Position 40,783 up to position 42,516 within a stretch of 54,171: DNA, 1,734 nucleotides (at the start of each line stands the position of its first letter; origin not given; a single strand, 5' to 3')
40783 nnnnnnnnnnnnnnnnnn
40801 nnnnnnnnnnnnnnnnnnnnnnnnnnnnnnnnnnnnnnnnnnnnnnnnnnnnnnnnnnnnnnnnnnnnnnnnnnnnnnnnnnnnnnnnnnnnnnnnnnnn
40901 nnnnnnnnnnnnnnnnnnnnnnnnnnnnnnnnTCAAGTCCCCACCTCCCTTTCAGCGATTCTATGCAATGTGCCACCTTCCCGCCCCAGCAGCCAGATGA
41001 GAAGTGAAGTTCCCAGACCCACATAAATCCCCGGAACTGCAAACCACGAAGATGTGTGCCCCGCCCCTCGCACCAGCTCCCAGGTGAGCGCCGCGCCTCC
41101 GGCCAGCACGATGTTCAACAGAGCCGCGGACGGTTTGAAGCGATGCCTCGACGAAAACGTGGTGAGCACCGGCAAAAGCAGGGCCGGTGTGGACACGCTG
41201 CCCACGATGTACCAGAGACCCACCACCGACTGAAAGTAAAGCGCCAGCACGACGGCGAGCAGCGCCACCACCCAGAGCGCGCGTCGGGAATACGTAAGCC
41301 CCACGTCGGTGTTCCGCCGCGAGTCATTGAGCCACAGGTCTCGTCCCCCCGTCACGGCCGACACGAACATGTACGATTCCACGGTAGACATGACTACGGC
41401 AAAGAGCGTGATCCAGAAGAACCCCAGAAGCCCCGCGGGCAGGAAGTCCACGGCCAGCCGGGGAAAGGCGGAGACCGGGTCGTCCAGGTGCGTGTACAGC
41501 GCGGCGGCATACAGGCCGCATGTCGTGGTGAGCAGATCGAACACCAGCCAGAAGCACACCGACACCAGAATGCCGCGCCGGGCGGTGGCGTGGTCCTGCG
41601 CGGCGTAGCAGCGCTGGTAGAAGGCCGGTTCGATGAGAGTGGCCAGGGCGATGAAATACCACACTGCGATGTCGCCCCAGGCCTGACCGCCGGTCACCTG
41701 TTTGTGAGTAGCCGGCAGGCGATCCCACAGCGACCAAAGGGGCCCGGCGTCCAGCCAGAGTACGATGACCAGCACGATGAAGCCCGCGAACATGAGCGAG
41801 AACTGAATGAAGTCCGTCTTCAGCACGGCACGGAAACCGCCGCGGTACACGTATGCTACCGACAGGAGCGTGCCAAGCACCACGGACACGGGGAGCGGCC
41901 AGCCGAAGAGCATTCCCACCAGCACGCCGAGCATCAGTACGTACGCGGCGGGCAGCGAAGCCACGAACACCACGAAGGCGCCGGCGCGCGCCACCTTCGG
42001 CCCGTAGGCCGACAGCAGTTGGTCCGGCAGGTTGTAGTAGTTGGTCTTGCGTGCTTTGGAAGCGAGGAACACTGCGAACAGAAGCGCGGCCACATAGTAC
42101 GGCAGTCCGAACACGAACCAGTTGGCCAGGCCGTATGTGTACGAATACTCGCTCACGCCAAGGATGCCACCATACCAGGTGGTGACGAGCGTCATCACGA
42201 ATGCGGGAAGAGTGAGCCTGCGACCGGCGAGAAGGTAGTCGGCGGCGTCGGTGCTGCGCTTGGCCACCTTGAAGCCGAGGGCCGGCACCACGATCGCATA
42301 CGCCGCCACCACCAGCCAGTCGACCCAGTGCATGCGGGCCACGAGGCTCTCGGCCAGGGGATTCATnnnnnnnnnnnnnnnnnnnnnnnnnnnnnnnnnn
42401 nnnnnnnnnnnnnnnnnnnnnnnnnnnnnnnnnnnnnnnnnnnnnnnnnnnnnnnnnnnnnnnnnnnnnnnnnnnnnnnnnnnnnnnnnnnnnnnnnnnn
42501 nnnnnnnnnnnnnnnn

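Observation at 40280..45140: TPP-riboswitch-controlled TonB receptor / SSS transporter / thiamine pyrophosphokinase operon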

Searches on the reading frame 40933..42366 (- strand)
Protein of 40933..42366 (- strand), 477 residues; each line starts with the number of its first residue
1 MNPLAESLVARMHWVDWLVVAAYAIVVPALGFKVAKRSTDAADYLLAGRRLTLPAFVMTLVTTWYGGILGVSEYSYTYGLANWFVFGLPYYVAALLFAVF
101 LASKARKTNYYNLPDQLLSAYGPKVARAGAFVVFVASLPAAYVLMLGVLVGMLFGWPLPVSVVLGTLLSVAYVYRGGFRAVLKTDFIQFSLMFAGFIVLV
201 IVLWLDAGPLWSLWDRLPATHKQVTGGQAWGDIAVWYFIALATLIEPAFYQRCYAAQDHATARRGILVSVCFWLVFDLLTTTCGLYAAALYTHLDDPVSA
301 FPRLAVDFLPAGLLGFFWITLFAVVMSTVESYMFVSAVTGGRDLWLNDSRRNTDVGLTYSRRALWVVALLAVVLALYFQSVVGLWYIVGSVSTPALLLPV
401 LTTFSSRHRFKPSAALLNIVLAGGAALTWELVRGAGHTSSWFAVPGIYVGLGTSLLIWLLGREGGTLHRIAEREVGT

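Call 4: search_protein_families(library=pfam, proteins=[window:40933-42366:-])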
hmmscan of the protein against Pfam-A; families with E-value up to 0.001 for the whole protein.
window:40933-42366:- (477 aa): 1 family
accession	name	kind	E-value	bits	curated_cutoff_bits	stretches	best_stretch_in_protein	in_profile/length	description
PF00474.23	SSF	-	1.8e-31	109.9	22.8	1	44-405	1-391/406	Sodium:solute symporter family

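Call 5: search_protein_families(library=ncbifam, proteins=[window:40933-42366:-])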
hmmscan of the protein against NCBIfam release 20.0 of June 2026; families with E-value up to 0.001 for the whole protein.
window:40933-42366:- (477 aa): 5 families
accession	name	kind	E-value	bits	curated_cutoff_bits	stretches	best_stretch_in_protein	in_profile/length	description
TIGR00813.1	sss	superfamily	4.5e-31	108.3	184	1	44-406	1-397/411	sodium/solute symporter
TIGR02119.1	panF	equivalog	6e-18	65.1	328.05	1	25-376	12-381/471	sodium/pantothenate symporter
TIGR02121.1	Na_Pro_sym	equivalog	1.5e-15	56.9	515.5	1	19-460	6-468/488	sodium/proline symporter PutP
NF007790.0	PRK10484.1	equivalog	4.5e-15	55.4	401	1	22-392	11-412/527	solute:sodium symporter family transporter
TIGR03648.1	Na_symport_lg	subfamily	2.8e-05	22.8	320.75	1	32-205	15-192/547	VC_2705 family sodium/solute symporter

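Call 11: find_homologous_proteins(query=window:40933-42366:-, max_evalue=0.00001)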
Query window:40933-42366:- (477 aa): 2575 proteins with E <= 0.00001 among 8000 candidates; the best 120 are listed.
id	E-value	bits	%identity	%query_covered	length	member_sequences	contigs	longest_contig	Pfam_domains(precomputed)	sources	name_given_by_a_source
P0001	0.0e+0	1047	100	100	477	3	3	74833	PF00474.24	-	-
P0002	1.5e-273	926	88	100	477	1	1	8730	PF00474.24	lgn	-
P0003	1.4e-262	890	87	97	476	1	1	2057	PF00474.24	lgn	-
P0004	1.7e-243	827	79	97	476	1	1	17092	PF00474.24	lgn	-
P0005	1.4e-230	784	78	97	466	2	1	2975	PF00474.24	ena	-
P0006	6.0e-221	752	74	99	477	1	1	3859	PF00474.24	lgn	-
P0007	3.0e-214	730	74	97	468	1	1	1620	PF00474.24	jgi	jgi:SSS family solute:Na+ symporter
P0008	1.1e-191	656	68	95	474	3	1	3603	PF00474.24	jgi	jgi:SSS family solute:Na+ symporter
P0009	9.4e-171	587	68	88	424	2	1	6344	PF00474.24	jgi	jgi:SSS family solute:Na+ symporter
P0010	1.5e-170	586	59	97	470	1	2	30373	PF00474.24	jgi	-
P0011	1.7e-167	576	58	95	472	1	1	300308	PF00474.24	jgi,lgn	jgi:SSS family solute:Na+ symporter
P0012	1.4e-165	570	61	94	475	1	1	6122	PF00474.24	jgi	jgi:SSS family solute:Na+ symporter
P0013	5.1e-165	568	58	95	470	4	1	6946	PF00474.24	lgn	-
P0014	1.5e-163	563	58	96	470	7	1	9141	PF00474.24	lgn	-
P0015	2.2e-162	559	58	95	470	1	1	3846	PF00474.24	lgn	-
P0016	3.4e-162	559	59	94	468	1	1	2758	PF00474.24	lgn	-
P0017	1.9e-161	556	61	94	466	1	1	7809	PF00474.24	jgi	-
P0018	2.0e-155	536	58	95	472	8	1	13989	PF00474.24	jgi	-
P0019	4.4e-142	492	73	69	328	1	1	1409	PF00474.24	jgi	jgi:solute:Na+ symporter, SSS family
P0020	4.1e-138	479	55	89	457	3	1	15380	PF00474.24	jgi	-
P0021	1.4e-134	468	51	95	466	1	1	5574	PF00474.24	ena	-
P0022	1.9e-133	464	52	95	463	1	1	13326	PF00474.24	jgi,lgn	jgi:SSS family solute:Na+ symporter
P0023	2.7e-133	463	51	95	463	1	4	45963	PF00474.24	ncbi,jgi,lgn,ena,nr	ncbi:MAG: sodium:solute symporter family protein [candidate division Zixibacteria bacterium]|nr:sodi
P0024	3.8e-133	463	51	94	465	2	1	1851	PF00474.24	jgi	-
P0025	4.1e-133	463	52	94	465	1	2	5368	PF00474.24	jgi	jgi:SSS family solute:Na+ symporter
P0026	1.9e-132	461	55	88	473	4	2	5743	PF00474.24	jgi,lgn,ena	-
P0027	3.6e-132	460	52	90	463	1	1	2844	PF00474.24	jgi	-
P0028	5.4e-132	459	52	94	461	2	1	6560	PF00474.24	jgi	jgi:SSS family solute:Na+ symporter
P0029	5.7e-132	459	51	95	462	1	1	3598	PF00474.24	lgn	-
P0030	1.2e-131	458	52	94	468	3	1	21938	PF00474.24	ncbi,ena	-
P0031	1.8e-131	457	51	96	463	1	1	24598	PF00474.24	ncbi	-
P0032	2.3e-131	457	52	95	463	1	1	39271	PF00474.24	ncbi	-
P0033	2.5e-131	457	51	95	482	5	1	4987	PF00474.24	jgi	jgi:SSS family solute:Na+ symporter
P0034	3.2e-131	457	51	94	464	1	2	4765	PF00474.24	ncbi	ncbi:MAG: sodium:solute symporter family protein [candidate division Zixibacteria bacterium]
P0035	3.6e-131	456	54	89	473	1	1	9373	PF00474.24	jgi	jgi:SSS family solute:Na+ symporter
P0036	1.1e-130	455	51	95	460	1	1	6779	PF00474.24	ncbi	ncbi:MAG: sodium:solute symporter family protein [Candidatus Zixiibacteriota bacterium]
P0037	2.0e-130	454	54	90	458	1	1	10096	PF00474.24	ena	-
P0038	3.0e-130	453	51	94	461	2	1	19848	PF00474.24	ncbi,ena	-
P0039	3.1e-130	453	51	88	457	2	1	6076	PF00474.24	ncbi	-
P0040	4.4e-130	453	51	97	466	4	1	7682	PF00474.24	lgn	-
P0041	4.9e-130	453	51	90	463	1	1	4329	PF00474.24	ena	-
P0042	6.3e-130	452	51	94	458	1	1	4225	PF00474.24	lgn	-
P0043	8.7e-130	452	49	96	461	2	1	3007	PF00474.24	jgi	jgi:SSS family solute:Na+ symporter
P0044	1.1e-129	452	51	93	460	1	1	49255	PF00474.24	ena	-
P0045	1.2e-129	451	50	95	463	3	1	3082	PF00474.24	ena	-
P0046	1.8e-129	451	50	94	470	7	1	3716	PF00474.24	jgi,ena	-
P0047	1.9e-129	451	52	95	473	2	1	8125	PF00474.24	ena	-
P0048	1.9e-129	451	49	95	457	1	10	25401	PF00474.24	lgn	-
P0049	2.4e-129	450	51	95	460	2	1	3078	PF00474.24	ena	-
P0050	3.7e-129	450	51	94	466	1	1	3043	PF00474.24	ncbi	-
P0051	5.7e-129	449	51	95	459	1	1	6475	PF00474.24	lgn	-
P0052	7.6e-129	449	49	97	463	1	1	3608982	PF00474.24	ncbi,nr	ncbi:MAG: sodium:solute symporter family protein [Candidatus Zixiibacteriota bacterium]|nr:MAG: sodi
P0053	7.9e-129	449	52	89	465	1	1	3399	PF00474.24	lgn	-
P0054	8.3e-129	449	49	95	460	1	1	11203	PF00474.24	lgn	-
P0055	1.0e-128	448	49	92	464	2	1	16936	PF00474.24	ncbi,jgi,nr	ncbi:MAG: sodium:solute symporter family protein [FCB group bacterium]|nr:sodium:solute symporter fa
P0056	1.0e-128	448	51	89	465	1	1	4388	PF00474.24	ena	-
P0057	1.1e-128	448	49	94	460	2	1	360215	PF00474.24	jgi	-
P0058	1.1e-128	448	51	94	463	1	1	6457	PF00474.24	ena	-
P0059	1.1e-128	448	50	95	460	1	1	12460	PF00474.24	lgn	-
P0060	1.1e-128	448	51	97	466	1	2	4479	PF00474.24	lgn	-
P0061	1.2e-128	448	50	90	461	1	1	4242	PF00474.24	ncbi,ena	-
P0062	1.4e-128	448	51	94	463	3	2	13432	PF00474.24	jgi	-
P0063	1.9e-128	447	49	95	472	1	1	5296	PF00474.24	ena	-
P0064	1.9e-128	447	52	94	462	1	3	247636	PF00474.24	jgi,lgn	jgi:SSS family solute:Na+ symporter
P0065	2.0e-128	447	52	89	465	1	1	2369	PF00474.24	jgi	-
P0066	2.1e-128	447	51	94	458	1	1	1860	PF00474.24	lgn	-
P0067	2.3e-128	447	50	94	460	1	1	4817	PF00474.24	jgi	-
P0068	2.6e-128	447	48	95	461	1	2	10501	PF00474.24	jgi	jgi:SSS family solute:Na+ symporter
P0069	2.7e-128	447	49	94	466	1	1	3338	PF00474.24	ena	-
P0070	3.0e-128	447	51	94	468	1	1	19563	PF00474.24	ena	-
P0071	9.6e-128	445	48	95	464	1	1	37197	PF00474.24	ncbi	ncbi:MAG: sodium:solute symporter family protein [bacterium]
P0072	1.1e-127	445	50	95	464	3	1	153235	PF00474.24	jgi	-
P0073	1.2e-127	445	51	90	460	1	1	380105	PF00474.24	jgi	jgi:SSS family solute:Na+ symporter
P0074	1.4e-127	445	49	94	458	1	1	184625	PF00474.24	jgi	jgi:SSS family solute:Na+ symporter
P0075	1.5e-127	444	50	96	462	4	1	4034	PF00474.24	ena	-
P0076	1.5e-127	444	52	90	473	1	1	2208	PF00474.24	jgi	-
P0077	1.5e-127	444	50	95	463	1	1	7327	PF00474.24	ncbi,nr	ncbi:MAG: sodium:solute symporter family protein [bacterium]|nr:sodium:solute symporter family prote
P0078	1.7e-127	444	53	89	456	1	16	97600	PF00474.24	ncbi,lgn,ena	-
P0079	1.8e-127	444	50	95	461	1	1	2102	PF00474.24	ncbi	-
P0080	2.3e-127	444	48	94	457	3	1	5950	PF00474.24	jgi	-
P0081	2.4e-127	444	52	89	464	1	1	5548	PF00474.24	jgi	jgi:SSS family solute:Na+ symporter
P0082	2.6e-127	444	50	94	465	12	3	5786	PF00474.24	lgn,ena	-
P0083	2.9e-127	444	49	95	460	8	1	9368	PF00474.24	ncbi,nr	ncbi:MAG: hypothetical protein DRP46_04835 [Candidatus Zixiibacteriota bacterium]|nr:MAG: hypothetic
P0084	3.5e-127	443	50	90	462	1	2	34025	PF00474.24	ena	-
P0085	3.5e-127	443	51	94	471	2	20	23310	PF00474.24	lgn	-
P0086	3.6e-127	443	51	95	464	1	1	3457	PF00474.24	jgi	jgi:SSS family solute:Na+ symporter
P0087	3.7e-127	443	51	90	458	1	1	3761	PF00474.24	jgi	-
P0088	3.9e-127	443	53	88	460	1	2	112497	PF00474.24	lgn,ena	-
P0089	4.1e-127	443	50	97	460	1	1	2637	PF00474.24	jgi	jgi:SSS family solute:Na+ symporter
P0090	4.3e-127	443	52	89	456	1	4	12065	PF00474.24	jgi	jgi:solute:Na+ symporter, SSS family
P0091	4.3e-127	443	53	89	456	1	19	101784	PF00474.24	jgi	jgi:SSS family solute:Na+ symporter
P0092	4.8e-127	443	49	90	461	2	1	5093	PF00474.24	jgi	-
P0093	4.8e-127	443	49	89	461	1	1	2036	PF00474.24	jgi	jgi:SSS family solute:Na+ symporter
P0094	5.7e-127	443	49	94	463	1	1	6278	PF00474.24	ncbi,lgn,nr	ncbi:MAG: sodium:solute symporter family protein [candidate division Zixibacteria bacterium]|nr:sodi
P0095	7.6e-127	442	49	95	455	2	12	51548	PF00474.24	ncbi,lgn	-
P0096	7.8e-127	442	51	94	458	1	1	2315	PF00474.24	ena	-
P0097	9.7e-127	442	50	94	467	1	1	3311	PF00474.24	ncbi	-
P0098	1.0e-126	442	49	91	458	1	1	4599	PF00474.24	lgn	-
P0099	1.2e-126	442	49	98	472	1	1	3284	PF00474.24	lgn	-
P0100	1.2e-126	442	55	90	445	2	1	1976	PF00474.24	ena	-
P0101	1.3e-126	441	51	95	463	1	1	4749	PF00474.24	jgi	jgi:SSS family solute:Na+ symporter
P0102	1.5e-126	441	49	94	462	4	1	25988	PF00474.24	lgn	-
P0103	1.8e-126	441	50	95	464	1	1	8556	PF00474.24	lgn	-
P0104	1.8e-126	441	50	90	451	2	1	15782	PF00474.24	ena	-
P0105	1.9e-126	441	49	94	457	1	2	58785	PF00474.24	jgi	jgi:SSS family solute:Na+ symporter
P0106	2.1e-126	441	49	94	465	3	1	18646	PF00474.24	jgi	-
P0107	2.5e-126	440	49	96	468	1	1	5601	PF00474.24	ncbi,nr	ncbi:hypothetical protein GF420_03470 [candidate division GN15 bacterium]|nr:hypothetical protein [c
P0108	2.9e-126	440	49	95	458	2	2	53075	PF00474.24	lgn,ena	-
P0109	2.9e-126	440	50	94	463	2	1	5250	PF00474.24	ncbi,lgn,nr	ncbi:MAG: sodium:solute symporter family protein [candidate division Zixibacteria bacterium]|nr:sodi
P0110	3.3e-126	440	49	95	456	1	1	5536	PF00474.24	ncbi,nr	ncbi:MAG: sodium:solute symporter family protein [Calditrichaeota bacterium]|nr:MAG: sodium:solute s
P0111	3.4e-126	440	49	94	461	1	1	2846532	PF00474.24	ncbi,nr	ncbi:MAG: sodium:solute symporter family protein [Candidatus Zixiibacteriota bacterium]|nr:MAG: sodi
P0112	3.6e-126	440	48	96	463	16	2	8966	PF00474.24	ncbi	ncbi:MAG: sodium:solute symporter family protein [Candidatus Zixiibacteriota bacterium]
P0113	4.0e-126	440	47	95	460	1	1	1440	PF00474.24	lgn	-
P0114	4.6e-126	440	49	94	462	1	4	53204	PF00474.24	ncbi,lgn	-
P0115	4.6e-126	440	49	94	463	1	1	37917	PF00474.24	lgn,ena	-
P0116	5.0e-126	439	50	97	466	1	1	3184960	PF00474.24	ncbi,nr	ncbi:MAG: sodium:solute symporter family protein [Candidatus Zixiibacteriota bacterium]|nr:MAG: sodi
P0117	5.1e-126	439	48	94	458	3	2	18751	PF00474.24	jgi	jgi:SSS family solute:Na+ symporter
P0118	5.8e-126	439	50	95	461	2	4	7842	PF00474.24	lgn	-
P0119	6.7e-126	439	50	95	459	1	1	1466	PF00474.24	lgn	-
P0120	7.5e-126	439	50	94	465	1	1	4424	PF00474.24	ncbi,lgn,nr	ncbi:MAG: sodium:solute symporter family protein [candidate division Zixibacteria bacterium]|nr:sodi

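Call 14: find_encoding_contigs(protein=P0001, flank=10000, max_places=4)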
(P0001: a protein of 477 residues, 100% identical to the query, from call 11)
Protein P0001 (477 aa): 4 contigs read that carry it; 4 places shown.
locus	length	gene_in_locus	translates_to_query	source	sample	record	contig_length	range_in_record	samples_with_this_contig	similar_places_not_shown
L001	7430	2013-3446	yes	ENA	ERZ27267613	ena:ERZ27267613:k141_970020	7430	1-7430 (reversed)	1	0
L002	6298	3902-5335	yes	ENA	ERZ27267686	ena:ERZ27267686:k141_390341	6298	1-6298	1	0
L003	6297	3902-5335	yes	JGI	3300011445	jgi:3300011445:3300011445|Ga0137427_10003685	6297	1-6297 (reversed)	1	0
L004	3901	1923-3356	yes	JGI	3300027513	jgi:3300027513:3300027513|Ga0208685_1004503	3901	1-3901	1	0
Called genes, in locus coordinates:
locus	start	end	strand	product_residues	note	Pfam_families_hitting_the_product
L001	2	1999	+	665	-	?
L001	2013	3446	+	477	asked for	PF00474:SSF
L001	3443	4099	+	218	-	PF04263:TPK_catalytic, PF04265:TPK_B1_binding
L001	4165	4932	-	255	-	PF13505:OMP_b-brl (weak)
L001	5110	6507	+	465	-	PF01546:Peptidase_M20, PF07687:M20_dimer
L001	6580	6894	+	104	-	PF01906:YbjQ_1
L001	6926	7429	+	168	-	?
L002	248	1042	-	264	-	PF00459:Inositol_P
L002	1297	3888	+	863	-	PF13620:CarboxypepD_reg, PF13715:CarbopepD_reg_2, PF07715:Plug, PF00593:TonB_dep_Rec_b-barrel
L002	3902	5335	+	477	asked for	PF00474:SSF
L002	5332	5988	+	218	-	PF04263:TPK_catalytic, PF04265:TPK_B1_binding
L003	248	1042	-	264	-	PF00459:Inositol_P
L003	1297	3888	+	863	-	PF13620:CarboxypepD_reg, PF13715:CarbopepD_reg_2, PF07715:Plug, PF00593:TonB_dep_Rec_b-barrel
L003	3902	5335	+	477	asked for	PF00474:SSF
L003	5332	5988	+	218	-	PF04263:TPK_catalytic, PF04265:TPK_B1_binding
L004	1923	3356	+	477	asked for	PF00474:SSF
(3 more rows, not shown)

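Call 15: find_encoding_contigs(protein=P0052, flank=8000, max_places=2)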
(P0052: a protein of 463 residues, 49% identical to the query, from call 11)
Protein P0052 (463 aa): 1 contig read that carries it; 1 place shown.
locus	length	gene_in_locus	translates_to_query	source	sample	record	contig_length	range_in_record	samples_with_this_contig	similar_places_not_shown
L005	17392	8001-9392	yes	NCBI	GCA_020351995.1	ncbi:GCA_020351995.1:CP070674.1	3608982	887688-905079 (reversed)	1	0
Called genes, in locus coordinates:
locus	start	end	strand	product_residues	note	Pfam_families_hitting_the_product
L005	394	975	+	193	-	-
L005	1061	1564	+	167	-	PF01797:Y1_Tnp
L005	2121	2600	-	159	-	PF13577:SnoaL_4 (weak), PF13474:SnoaL_3 (weak), PF14534:DUF4440, PF12680:SnoaL_2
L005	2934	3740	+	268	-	PF02517:Rce1-like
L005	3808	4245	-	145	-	PF13474:SnoaL_3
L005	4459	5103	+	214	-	PF00702:Hydrolase, PF13419:HAD_2, PF13242:Hydrolase_like (weak)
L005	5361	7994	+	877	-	PF13620:CarboxypepD_reg (weak), PF13715:CarbopepD_reg_2, PF07715:Plug, PF00593:TonB_dep_Rec_b-barrel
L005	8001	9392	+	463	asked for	PF00474:SSF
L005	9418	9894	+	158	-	PF03449:GreA_GreB_N, PF01272:GreA_GreB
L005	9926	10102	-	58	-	-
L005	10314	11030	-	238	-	PF02585:PIG-L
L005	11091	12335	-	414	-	PF00756:Esterase (weak)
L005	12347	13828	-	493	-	PF03349:Toluene_X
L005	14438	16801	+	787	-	PF02563:Poly_export, PF10531:SLBB, PF22461:SLBB_2, PF10531:SLBB (weak)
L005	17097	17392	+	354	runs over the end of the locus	PF00155:Aminotran_1_2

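Call 17: find_related_loci(query=A1, collection=genome_contigs, flank=6000)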
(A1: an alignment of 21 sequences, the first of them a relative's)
Query A1 (477 aa) in genome_contigs; peptide patterns used: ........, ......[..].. (x = any residue, [..] = any of these).
600 stretches matched a pattern (row limit reached: there are more); 587 encode a relative of the query (tblastn E <= 1e-3); the best 80 are kept; 80 distinct loci.
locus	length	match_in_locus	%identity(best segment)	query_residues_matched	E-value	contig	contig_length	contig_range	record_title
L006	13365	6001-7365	49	11-463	1e-132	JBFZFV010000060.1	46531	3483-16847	MAG: Candidatus Zixiibacteriota bacterium isolate PPR_0627 PPR_0627.fa_k121_405219, whole genome shotgun sequence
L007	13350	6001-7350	52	12-459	2e-131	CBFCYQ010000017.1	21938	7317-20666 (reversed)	MAG TPA_asm: uncultured bacterium isolate SRR26215689_metabat2_8 genome assembly, contig: ERZ25073498.448, whole genome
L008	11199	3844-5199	50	11-460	5e-131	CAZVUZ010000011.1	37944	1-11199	MAG TPA_asm: uncultured Ignavibacteriales bacterium isolate binchicken_co42_518 genome assembly, contig: NODE_925_length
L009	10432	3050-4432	48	11-469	1e-130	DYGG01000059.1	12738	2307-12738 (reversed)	MAG TPA_asm: Ignavibacterium sp. isolate BE2012_50_10 Afr_mines_BE2012_2174_length_12738_cov_4_303950, whole genome shot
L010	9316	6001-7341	49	15-459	3e-128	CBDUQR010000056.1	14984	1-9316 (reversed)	MAG TPA_asm: uncultured bacterium isolate SRR21487743_binner23_Refined_16 genome assembly, contig: ERZ25748485.865, whol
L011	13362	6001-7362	49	12-462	1e-127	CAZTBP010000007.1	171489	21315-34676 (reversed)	MAG TPA_asm: uncultured Ignavibacteriales bacterium isolate binchicken_co17_316 genome assembly, contig: NODE_191_length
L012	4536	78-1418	48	11-455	2e-128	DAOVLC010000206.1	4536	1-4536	MAG TPA_asm: Candidatus Zixiibacteriota bacterium isolate CSMAG_1435 CSMAG_1435_k141_2967604_length_4536_cov_29.0000, wh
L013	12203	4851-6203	48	15-463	5e-127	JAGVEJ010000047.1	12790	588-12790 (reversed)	MAG: Candidatus Zixiibacteriota bacterium isolate DeMMO2_6 c_000000023379, whole genome shotgun sequence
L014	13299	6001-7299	51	36-463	1e-125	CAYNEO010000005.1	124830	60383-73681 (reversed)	MAG TPA_asm: uncultured Ignavibacteriales bacterium isolate binchicken_co150_676 genome assembly, contig: NODE_172_lengt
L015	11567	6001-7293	47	12-448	7e-126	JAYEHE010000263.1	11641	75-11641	MAG: Candidatus Zixiibacteriota bacterium isolate MAG226 MAG226_263, whole genome shotgun sequence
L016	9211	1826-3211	48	11-469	6e-126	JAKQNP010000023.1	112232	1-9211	MAG: bacterium isolate USDV_metabat.15 k141_517076, whole genome shotgun sequence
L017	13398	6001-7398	50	6-467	7e-126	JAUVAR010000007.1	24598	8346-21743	MAG: Candidatus Zixiibacteriota bacterium isolate CSMAG_224 CSMAG_224_k127_2076760_length_24598_cov_32.3361, whole genom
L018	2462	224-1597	51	11-462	2e-132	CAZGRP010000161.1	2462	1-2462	MAG TPA_asm: uncultured Cytophagia bacterium isolate SRP216583_co2_59 genome assembly, contig: NODE_43317_length_2462_co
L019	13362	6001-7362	48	12-463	2e-125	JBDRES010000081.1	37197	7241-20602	MAG: bacterium isolate MEGAHIT-group-1.326 k141_840200, whole genome shotgun sequence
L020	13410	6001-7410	46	15-475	1e-125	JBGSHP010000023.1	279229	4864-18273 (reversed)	MAG: Candidatus Zixiibacteriota bacterium isolate JTS-AC108 k141_1581454, whole genome shotgun sequence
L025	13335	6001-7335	52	18-461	3e-122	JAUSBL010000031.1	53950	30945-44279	MAG: Candidatus Latescibacterota bacterium isolate E6_metabat.bin.61 E6_k141_369838, whole genome shotgun sequence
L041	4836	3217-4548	48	16-456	2e-119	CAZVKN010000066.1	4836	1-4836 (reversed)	MAG TPA_asm: uncultured bacterium isolate SRP077602_co2_90 genome assembly, contig: NODE_26073_length_4836_cov_13.800460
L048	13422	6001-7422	43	6-474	1e-117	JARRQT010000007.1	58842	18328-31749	MAG: Calditrichia bacterium isolate Spart_209_MAG scaffold_434, whole genome shotgun sequence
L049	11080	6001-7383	48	11-468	1e-117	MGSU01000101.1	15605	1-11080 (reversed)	MAG: Deltaproteobacteria bacterium RIFOXYA12_FULL_61_11 rifixya3_full_scaffold_2658, whole genome shotgun sequence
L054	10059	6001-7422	45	1-468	2e-116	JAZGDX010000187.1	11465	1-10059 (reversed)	MAG: Bacteroidota bacterium isolate SCS3bin.55 SCS3bin.55_187, whole genome shotgun sequence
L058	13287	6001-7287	53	38-465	1e-116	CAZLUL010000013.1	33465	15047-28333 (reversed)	MAG TPA_asm: uncultured Fibrobacteraceae bacterium isolate SRP155585_co2_84 genome assembly, contig: NODE_428_length_334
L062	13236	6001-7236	45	29-446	7e-116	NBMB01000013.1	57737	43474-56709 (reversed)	MAG: Candidatus Cloacimonetes bacterium 4572_55 ex4572_55_scaffold_81, whole genome shotgun sequence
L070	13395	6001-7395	45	6-470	5e-115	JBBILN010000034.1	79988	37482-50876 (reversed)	MAG: bacterium isolate BQF270218_bin_21 NODE_140_length_79988_cov_23.241039, whole genome shotgun sequence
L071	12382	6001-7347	48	11-459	4e-115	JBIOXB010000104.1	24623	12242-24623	MAG: bacterium isolate MAG067 k127_2786828, whole genome shotgun sequence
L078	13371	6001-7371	43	16-461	1e-114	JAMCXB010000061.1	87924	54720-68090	MAG: Bacteroidetes bacterium isolate FK_Sedi_B_Bin.45 NODE_476_length_87924_cov_9.08425, whole genome shotgun sequence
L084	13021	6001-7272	50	32-454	5e-114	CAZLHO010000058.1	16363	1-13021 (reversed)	MAG TPA_asm: uncultured Fibrobacteraceae bacterium isolate binchicken_co42_141 genome assembly, contig: NODE_4962_length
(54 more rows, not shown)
